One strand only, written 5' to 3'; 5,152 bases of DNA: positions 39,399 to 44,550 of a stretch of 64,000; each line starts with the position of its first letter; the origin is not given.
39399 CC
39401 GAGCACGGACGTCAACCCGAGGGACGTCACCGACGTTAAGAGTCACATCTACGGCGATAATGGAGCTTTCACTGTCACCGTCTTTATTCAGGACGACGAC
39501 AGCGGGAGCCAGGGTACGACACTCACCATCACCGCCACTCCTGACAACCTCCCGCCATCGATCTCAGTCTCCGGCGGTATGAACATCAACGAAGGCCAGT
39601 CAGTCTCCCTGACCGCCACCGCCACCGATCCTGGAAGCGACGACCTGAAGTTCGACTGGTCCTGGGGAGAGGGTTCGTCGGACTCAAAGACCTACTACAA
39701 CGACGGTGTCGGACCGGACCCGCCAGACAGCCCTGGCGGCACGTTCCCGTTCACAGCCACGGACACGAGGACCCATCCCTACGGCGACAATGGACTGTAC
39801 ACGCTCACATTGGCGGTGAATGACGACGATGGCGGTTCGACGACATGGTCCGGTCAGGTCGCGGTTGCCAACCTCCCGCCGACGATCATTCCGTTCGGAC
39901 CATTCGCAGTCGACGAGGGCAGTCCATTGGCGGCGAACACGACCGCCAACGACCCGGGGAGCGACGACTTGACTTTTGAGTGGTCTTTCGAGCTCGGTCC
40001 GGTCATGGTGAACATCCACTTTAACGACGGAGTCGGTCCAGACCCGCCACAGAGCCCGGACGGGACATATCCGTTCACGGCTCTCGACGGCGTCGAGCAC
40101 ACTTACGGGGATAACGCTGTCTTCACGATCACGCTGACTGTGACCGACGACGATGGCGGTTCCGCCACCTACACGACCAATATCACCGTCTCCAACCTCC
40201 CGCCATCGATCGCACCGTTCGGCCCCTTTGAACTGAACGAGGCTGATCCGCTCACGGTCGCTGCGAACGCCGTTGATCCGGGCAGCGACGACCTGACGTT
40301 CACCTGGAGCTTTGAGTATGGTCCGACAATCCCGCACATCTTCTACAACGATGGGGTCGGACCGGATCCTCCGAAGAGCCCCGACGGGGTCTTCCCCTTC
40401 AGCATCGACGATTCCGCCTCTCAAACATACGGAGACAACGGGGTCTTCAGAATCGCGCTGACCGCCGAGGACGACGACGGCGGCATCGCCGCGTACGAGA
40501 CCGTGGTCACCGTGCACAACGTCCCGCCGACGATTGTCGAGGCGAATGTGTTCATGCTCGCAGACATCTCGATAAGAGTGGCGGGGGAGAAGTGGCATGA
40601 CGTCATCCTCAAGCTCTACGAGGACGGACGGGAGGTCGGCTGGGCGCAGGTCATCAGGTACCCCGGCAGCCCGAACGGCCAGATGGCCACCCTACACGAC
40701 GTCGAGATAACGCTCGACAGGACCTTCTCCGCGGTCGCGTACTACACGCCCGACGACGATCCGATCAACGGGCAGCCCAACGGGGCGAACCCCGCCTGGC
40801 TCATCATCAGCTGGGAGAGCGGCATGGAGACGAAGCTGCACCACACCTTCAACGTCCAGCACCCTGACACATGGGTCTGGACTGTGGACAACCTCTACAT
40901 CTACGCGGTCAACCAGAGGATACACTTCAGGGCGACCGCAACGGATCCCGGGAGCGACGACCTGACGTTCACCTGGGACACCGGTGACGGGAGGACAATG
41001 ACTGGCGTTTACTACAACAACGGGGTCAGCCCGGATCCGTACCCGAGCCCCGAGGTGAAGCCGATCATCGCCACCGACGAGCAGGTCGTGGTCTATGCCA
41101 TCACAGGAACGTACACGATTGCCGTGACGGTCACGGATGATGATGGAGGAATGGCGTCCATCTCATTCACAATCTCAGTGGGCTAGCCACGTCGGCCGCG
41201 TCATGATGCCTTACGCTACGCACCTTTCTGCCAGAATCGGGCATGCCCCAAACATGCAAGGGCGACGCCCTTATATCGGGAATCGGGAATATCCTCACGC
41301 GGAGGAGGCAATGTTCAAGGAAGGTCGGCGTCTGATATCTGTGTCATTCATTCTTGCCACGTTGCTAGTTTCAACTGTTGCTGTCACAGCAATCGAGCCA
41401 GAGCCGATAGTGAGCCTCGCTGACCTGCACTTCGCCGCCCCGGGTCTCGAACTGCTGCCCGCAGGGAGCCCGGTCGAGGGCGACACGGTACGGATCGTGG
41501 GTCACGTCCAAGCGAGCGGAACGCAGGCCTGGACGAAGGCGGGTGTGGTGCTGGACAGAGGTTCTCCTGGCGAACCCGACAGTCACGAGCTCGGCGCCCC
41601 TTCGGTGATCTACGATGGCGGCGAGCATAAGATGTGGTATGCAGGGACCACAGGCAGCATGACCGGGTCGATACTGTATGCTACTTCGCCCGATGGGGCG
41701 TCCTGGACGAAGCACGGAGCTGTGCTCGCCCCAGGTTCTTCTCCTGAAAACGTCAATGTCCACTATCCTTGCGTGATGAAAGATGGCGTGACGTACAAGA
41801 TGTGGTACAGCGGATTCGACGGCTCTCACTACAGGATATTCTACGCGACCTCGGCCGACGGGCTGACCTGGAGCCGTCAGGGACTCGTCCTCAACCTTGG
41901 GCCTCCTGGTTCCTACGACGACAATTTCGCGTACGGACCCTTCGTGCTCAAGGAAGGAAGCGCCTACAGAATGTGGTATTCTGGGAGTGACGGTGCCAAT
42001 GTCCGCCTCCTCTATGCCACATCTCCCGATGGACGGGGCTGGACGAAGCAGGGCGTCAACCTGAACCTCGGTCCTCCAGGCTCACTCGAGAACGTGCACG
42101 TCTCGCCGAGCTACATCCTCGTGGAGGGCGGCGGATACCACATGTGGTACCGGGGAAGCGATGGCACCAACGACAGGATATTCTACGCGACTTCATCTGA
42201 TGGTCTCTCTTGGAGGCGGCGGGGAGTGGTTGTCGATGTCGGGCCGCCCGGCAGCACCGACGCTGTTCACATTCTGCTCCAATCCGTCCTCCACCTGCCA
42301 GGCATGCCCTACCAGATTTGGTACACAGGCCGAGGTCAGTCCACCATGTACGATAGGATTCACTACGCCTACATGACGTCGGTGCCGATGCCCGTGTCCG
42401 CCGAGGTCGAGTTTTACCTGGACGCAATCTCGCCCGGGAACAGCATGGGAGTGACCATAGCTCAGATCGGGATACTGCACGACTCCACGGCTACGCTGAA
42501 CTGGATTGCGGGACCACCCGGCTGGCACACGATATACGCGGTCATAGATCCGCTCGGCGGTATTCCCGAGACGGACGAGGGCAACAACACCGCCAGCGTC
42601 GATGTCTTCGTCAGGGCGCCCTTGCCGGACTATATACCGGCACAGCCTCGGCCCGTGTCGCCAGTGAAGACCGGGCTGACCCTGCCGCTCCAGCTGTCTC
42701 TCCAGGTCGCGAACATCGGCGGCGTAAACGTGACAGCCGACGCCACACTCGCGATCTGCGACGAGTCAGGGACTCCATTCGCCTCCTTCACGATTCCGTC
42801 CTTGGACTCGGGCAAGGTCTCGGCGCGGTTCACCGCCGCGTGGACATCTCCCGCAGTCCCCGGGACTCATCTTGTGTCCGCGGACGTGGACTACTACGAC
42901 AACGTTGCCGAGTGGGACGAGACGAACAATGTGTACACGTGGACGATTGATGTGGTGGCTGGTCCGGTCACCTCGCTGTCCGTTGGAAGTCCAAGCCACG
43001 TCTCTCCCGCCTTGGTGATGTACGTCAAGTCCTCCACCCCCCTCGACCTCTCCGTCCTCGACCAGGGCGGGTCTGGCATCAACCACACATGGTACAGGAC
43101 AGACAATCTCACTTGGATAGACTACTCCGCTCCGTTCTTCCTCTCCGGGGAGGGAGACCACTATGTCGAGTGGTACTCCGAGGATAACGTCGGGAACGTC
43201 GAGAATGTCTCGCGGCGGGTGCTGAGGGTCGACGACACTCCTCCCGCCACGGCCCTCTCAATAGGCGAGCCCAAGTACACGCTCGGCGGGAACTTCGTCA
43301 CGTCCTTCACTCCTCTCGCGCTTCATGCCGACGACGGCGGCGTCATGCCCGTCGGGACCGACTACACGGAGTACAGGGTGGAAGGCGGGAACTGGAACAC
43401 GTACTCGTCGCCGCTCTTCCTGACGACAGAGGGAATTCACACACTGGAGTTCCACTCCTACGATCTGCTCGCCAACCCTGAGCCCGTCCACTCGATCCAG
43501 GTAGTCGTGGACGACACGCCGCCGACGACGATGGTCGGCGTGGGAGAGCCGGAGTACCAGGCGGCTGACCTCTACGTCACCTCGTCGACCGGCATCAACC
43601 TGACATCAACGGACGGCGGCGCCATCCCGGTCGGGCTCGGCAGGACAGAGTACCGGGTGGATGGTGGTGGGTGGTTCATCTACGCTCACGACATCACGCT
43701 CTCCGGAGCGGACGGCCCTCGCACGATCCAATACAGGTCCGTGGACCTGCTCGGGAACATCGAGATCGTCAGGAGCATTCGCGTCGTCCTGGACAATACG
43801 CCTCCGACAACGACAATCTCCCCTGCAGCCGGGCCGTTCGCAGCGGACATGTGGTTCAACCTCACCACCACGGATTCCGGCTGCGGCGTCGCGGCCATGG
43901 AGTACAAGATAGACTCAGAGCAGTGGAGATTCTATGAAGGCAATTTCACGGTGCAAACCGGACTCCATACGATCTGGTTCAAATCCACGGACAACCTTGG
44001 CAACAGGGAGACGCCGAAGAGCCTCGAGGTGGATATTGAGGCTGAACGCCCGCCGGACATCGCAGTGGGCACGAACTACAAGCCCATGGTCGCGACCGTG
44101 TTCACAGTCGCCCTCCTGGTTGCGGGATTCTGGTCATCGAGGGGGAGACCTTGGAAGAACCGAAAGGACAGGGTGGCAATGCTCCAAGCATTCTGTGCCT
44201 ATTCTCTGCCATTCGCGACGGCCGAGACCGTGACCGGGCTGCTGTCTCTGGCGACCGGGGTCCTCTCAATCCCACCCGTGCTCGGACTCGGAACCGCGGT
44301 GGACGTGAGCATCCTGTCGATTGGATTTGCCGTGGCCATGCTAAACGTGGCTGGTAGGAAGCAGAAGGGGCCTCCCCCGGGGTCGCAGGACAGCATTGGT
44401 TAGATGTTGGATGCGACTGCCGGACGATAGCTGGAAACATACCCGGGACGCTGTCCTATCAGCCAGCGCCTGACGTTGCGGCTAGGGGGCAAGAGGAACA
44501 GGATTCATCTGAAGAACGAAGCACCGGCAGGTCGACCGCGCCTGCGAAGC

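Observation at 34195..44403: Three tandem giant paralogs share one N-terminal module but have completely different C-terminal repeat arrays (domain shuffling)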

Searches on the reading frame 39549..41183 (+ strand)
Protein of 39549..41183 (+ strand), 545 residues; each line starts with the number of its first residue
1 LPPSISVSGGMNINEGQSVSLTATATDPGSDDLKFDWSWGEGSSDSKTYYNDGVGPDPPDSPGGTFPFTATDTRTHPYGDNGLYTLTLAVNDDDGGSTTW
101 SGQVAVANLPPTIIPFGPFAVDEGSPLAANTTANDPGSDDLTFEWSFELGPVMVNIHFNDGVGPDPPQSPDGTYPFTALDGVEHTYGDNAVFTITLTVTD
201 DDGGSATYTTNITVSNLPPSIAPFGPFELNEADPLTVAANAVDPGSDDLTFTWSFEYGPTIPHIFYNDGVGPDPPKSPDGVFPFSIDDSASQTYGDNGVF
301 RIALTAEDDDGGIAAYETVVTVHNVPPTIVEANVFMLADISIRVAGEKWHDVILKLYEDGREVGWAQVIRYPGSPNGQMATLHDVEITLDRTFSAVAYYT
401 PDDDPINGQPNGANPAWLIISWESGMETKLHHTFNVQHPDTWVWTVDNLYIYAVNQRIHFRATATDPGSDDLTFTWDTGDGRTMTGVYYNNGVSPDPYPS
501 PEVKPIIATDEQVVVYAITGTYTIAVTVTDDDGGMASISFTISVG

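Call 75: find_homologous_proteins(query=window:39549-41183:+)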
Query window:39549-41183:+ (545 aa): 1696 proteins with E <= 0.001 among 8000 candidates; the best 120 are listed.
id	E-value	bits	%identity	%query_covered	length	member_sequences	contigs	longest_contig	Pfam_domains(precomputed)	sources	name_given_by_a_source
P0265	7.3e-293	991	74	100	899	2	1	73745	PF00801.27,PF24058.2,PF18911.7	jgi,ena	-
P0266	6.5e-246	836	64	100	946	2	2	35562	PF00801.27,PF17963.8,PF18911.7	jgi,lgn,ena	-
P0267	1.3e-238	812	66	100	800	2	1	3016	PF21027.4,PF22352.3,PF00801.27,PF07705.18,PF02010.22,PF18911.7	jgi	jgi:hypothetical protein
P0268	9.4e-233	792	48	99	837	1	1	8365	PF00801.27,PF24058.2,PF00047.32,PF18911.7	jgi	jgi:PKD repeat protein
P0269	2.5e-227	775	63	98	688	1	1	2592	PF00801.27,PF02010.22,PF18911.7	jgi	jgi:hypothetical protein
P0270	9.3e-226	769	72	84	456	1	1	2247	PF22352.3,PF00801.27,PF02010.22,PF18911.7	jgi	-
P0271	8.2e-223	760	47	95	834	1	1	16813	PF00801.27,PF24058.2,PF18911.7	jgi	jgi:PKD repeat protein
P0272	2.0e-216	739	54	100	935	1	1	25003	PF00801.27,PF24058.2,PF13927.13,PF18911.7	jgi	jgi:PKD repeat protein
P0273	1.6e-207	709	67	84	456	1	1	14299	PF00801.27,PF18911.7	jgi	jgi:hypothetical protein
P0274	6.5e-207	707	48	97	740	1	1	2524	PF00801.27,PF24058.2,PF18911.7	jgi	jgi:PKD repeat protein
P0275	2.5e-203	695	53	99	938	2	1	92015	PF00801.27,PF02010.22,PF18911.7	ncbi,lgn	-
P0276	2.9e-203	695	50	72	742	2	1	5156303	PF00801.27,PF24058.2,PF06739.18,PF18911.7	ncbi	ncbi:MAG: PKD domain-containing protein, partial [Thermoplasmata archaeon]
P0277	8.1e-200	684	51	99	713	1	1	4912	PF00801.27,PF24058.2,PF02010.22,PF18911.7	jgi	jgi:PKD repeat protein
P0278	3.6e-190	652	49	97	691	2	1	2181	PF22352.3,PF00801.27,PF18911.7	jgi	jgi:PKD repeat protein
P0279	6.2e-189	648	69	75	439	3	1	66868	PF00801.27,PF17803.8,PF18911.7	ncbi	-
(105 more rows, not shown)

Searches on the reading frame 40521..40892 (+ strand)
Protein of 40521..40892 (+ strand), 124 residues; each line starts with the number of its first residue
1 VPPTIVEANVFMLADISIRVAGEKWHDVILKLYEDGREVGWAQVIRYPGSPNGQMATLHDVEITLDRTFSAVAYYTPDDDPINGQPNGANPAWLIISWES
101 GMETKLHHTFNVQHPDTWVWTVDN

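Call 63: search_solved_structures(query=window:40521-40892:+, max_evalue=10)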
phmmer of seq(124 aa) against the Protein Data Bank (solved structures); distinct sequences matched with E-value up to 10: 0.

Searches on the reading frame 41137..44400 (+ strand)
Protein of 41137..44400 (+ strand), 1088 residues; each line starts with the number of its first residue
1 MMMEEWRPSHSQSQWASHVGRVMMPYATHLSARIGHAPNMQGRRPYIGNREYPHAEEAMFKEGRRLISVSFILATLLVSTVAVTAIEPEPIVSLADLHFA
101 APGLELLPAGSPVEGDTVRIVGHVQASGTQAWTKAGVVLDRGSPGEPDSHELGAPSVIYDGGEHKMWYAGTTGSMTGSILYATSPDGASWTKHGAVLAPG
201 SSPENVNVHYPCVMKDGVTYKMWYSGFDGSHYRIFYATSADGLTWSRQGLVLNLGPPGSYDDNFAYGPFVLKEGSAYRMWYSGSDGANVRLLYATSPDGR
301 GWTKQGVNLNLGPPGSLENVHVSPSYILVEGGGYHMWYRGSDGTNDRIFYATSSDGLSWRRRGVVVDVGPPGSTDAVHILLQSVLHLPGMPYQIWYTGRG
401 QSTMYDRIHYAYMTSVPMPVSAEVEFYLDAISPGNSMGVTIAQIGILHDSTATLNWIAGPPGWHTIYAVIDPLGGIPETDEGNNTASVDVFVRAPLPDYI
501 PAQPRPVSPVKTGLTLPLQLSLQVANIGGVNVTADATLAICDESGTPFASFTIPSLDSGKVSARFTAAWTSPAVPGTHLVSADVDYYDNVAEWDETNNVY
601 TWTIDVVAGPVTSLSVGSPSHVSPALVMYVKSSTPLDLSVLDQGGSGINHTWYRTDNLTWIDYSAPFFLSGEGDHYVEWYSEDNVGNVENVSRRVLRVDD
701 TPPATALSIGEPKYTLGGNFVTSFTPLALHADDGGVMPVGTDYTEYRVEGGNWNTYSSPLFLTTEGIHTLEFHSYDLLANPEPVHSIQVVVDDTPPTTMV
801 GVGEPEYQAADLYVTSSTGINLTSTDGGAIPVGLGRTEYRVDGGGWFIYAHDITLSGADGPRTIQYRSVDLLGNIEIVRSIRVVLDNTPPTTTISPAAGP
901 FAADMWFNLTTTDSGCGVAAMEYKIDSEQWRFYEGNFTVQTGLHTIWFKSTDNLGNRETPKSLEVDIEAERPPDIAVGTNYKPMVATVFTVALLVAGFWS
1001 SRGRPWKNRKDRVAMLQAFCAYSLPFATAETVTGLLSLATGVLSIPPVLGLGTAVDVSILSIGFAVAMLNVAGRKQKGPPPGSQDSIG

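Call 6: search_protein_families(library=pfam, proteins=[window:41137-44400:+], max_evalue=0.01)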
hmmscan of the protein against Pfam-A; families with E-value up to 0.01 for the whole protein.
window:41137-44400:+ (1088 aa): 3 families
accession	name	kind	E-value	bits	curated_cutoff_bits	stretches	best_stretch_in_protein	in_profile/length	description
PF07705.17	CARDB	-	5.2e-16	59.1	22.7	2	518-601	21-100/101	CARDB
PF04041.19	Glyco_hydro_130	-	3.1e-08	33.4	26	1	167-251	57-142/320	beta-1,4-mannooligosaccharide phosphorylase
PF19077.6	Big_13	-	0.00015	22.7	27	0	926-967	60-100/102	Bacterial Ig-like domain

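Call 7: search_protein_families(library=ncbifam, proteins=[window:41137-44400:+], max_evalue=0.01)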
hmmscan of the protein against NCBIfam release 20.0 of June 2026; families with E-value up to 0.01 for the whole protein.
window:41137-44400:+ (1088 aa): 4 families
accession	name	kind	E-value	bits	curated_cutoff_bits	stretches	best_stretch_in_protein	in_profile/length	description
NF047446.1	barrel_OmpL47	domain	1.4e-52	176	40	4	908-967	8-68/68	OmpL47-type beta-barrel domain-containing protein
NF047441.1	Lepto_OmpL47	equivalog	2.7e-44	152.2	250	4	806-902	63-155/336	multi-beta-barrel domain surface protein OmpL47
NF052550.1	BManbPhaseBMBP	equivalog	2.8e-07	30.2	450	1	172-253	53-138/296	beta-1,2-mannobiose phosphorylase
NF058598.1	BetMansidBT3780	equivalog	4.2e-06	26.1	550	0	172-261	88-184/366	beta-1,2-mannosidase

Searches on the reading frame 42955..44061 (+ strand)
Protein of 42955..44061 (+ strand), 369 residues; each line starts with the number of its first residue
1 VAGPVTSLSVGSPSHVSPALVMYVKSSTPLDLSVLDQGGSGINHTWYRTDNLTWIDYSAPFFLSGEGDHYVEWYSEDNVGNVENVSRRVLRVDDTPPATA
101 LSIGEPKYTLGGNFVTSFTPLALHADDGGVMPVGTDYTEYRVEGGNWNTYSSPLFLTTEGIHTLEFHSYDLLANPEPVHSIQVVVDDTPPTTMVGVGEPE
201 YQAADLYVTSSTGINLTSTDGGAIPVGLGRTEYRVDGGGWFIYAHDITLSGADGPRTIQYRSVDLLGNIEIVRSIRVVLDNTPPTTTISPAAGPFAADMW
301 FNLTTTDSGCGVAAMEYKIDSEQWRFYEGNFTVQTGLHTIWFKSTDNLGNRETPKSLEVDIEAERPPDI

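Call 64: search_solved_structures(query=window:42955-44061:+, max_evalue=1)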
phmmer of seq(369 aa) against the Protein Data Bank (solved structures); distinct sequences matched with E-value up to 1: 0.
